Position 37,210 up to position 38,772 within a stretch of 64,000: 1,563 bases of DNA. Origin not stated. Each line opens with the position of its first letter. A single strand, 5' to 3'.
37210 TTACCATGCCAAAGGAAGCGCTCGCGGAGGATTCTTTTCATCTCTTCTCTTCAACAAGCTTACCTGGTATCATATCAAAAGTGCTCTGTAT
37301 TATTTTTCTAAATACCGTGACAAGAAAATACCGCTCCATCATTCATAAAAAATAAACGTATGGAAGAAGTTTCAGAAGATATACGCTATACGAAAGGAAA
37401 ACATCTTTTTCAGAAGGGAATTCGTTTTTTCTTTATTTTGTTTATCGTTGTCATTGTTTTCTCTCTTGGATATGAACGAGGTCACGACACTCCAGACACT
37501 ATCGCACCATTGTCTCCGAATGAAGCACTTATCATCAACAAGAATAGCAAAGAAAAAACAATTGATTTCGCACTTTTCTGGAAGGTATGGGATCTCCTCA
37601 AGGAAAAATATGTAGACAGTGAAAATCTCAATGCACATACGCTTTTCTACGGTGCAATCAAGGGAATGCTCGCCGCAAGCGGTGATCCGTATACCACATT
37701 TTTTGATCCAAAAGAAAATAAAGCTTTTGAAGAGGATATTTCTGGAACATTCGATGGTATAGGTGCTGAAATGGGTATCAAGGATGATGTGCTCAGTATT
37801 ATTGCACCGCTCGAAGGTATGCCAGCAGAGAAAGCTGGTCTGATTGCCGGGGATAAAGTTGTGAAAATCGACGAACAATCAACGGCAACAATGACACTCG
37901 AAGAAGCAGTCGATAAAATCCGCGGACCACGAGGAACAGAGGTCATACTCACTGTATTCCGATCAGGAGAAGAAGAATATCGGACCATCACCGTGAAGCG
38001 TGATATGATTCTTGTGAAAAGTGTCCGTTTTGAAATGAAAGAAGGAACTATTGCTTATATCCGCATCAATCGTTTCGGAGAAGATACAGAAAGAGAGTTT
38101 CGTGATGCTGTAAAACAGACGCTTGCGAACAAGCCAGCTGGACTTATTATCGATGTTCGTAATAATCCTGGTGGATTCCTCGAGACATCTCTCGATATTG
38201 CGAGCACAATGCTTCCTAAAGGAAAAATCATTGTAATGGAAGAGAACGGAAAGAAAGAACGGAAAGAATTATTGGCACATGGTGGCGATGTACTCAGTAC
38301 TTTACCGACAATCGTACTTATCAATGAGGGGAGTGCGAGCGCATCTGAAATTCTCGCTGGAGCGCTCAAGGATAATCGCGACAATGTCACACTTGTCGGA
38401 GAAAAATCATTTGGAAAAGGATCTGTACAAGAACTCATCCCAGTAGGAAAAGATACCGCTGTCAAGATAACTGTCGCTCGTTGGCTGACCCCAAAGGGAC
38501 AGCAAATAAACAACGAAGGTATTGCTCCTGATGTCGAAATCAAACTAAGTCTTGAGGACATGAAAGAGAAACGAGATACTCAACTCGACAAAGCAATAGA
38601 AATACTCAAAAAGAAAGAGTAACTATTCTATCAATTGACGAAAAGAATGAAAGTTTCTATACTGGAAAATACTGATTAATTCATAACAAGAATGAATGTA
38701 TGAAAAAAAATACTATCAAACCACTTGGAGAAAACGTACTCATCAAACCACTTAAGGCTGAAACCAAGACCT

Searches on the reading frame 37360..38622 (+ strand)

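Call 67: search_protein_families(library=pfam, proteins=[window:37360-38622:+], max_evalue=0.00001)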
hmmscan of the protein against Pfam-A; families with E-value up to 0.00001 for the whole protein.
window:37360-38622:+ (420 aa): 5 families
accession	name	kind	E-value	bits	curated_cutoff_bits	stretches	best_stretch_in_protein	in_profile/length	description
PF03572.23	Peptidase_S41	-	3.6e-49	167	24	1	231-394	2-165/165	Peptidase family S41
PF17820.7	PDZ_6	-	2.3e-12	46.9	27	1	150-199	5-52/54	PDZ domain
PF00595.29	PDZ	-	4e-10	40.4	23.2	1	131-199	11-80/81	PDZ domain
PF22694.1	CtpB_N-like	-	1.6e-07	32.1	27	1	62-116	30-82/85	Activating protease CtpB N-terminal domain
PF13180.12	PDZ_2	-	1.3e-06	29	27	1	134-212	3-80/80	PDZ domain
